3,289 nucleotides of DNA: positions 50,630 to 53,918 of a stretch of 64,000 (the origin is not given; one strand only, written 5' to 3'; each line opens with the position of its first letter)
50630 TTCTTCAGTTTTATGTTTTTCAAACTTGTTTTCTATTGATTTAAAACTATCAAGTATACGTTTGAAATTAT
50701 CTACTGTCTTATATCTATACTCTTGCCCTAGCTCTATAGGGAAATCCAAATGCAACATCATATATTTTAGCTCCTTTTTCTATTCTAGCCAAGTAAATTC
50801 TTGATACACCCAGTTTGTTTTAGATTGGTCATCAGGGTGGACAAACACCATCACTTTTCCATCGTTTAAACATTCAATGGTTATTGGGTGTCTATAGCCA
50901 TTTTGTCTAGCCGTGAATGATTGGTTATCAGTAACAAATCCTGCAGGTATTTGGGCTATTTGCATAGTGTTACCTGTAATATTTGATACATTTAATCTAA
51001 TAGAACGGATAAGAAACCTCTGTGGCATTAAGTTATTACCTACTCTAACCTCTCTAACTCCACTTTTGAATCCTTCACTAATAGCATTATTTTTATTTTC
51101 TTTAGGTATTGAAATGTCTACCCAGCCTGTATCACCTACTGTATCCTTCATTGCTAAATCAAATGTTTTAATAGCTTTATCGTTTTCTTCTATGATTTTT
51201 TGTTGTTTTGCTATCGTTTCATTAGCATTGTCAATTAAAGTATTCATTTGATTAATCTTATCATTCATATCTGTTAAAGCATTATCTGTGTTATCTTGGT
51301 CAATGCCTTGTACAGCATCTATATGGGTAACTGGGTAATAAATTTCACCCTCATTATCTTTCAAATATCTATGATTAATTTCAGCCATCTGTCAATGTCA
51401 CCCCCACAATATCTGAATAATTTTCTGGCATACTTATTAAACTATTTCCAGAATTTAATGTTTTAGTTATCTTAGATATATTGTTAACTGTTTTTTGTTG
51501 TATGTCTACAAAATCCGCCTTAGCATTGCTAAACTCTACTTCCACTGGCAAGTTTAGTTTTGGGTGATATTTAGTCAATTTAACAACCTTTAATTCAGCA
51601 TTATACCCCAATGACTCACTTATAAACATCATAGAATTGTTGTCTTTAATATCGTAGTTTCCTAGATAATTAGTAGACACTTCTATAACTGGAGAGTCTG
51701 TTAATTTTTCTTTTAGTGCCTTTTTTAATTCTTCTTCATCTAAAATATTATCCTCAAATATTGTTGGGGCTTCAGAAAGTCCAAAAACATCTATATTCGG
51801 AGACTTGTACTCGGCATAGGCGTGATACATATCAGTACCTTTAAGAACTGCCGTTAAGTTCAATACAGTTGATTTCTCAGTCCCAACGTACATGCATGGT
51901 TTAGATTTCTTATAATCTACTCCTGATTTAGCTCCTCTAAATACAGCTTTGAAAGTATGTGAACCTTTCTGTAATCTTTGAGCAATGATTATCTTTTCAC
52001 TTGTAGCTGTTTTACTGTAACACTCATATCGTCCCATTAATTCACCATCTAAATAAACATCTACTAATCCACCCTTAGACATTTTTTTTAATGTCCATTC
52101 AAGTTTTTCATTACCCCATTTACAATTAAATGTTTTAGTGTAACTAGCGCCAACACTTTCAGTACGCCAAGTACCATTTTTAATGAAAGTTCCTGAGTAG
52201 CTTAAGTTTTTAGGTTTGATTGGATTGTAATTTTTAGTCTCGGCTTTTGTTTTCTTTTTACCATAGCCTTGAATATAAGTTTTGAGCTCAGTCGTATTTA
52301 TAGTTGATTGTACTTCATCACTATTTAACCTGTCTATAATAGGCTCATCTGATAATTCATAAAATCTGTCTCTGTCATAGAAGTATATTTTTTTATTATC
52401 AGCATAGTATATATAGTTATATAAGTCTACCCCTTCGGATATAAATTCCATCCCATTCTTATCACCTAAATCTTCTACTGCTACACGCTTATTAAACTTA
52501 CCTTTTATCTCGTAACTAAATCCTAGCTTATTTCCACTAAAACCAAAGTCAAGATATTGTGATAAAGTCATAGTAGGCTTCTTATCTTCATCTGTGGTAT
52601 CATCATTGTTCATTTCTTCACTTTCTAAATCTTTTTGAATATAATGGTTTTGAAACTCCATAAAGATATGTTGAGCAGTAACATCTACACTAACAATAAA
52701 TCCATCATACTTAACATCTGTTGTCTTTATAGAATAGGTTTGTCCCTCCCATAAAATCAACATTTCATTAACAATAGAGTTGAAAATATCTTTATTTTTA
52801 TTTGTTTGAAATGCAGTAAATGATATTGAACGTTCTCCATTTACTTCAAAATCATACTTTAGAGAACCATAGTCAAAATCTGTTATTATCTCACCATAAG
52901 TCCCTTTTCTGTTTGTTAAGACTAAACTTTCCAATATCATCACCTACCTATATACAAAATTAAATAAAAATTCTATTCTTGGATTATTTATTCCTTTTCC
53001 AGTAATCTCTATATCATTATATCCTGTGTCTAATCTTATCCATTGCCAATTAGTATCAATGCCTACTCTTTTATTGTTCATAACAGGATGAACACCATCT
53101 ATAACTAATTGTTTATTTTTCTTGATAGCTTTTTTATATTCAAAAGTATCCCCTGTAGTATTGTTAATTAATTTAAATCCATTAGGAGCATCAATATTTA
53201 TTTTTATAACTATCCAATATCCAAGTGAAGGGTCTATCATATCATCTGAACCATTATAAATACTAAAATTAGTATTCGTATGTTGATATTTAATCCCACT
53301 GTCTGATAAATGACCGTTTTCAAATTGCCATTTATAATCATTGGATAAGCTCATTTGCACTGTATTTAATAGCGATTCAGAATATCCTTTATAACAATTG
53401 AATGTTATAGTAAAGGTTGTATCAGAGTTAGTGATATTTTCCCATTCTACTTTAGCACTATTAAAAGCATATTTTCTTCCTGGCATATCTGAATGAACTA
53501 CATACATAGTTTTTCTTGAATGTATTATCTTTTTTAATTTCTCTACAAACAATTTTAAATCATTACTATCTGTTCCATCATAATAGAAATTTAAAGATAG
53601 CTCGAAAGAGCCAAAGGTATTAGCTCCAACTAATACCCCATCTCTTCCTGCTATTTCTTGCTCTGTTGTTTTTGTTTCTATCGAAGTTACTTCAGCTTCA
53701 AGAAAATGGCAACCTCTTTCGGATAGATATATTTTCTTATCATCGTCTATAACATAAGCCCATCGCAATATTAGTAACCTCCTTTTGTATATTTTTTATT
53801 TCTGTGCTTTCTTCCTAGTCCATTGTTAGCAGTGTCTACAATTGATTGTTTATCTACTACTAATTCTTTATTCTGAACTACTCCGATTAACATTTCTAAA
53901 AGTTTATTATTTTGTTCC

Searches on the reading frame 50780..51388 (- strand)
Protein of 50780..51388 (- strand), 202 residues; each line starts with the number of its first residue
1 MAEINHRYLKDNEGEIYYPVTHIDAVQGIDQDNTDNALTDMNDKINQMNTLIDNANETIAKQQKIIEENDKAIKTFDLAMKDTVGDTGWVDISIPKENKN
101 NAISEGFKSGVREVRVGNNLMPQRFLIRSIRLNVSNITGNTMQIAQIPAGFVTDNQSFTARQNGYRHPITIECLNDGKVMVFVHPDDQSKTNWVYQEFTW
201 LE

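Call 26: search_protein_families(library=pfam, proteins=[window:50780-51388:-], max_evalue=0.01)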
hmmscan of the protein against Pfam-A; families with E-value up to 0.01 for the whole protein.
window:50780-51388:- (202 aa): 1 family
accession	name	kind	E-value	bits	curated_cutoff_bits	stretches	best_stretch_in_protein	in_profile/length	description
PF06785.16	UPF0242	-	0.0056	17.2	33.5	1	27-82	128-182/194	Uncharacterised protein family (UPF0242) N-terminus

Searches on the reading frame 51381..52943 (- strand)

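Call 26: search_protein_families(library=pfam, proteins=[window:51381-52943:-], max_evalue=0.01)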
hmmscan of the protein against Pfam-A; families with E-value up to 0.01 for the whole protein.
window:51381-52943:- (520 aa): 2 families
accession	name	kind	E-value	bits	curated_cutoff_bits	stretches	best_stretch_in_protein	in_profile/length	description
PF06605.17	Prophage_tail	-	1.3e-29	104.1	31.3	1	114-484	7-249/250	Prophage endopeptidase tail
PF18994.6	Prophage_tailD1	-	1.1e-21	77.2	23.6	1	7-92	1-84/84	Prophage endopeptidase tail N-terminal domain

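Call 27: search_protein_families(library=phrogs, proteins=[window:51381-52943:-], max_evalue=0.001)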
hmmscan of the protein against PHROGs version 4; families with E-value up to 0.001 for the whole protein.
window:51381-52943:- (520 aa): 3 families
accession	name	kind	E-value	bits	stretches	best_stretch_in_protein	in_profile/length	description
phrog_326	-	other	3.7e-134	450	1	1-519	319-704/985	tail protein with endopeptidase domain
phrog_5555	-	tail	1.8e-15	57.4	2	376-493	233-360/788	tail protein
phrog_663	-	head and packaging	2e-07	30.8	0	377-500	223-352/628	minor head protein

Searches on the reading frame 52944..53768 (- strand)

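Call 26: search_protein_families(library=pfam, proteins=[window:52944-53768:-], max_evalue=0.01)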
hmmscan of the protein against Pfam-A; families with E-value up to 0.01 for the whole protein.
window:52944-53768:- (274 aa): 3 families
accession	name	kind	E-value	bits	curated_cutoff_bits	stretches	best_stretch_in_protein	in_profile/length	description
PF05709.17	Sipho_tail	-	1.4e-16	61.2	24.2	1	12-125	7-118/118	Phage tail protein RIFT-related domain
PF20753.2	DUF6558_C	-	1.8e-06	28.7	24.4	1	163-258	14-112/119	Phage tail C-terminal domain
PF22768.1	SPP1_Dit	-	0.007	17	25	0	185-266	7-92/97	Siphovirus-type tail component, C-terminal domain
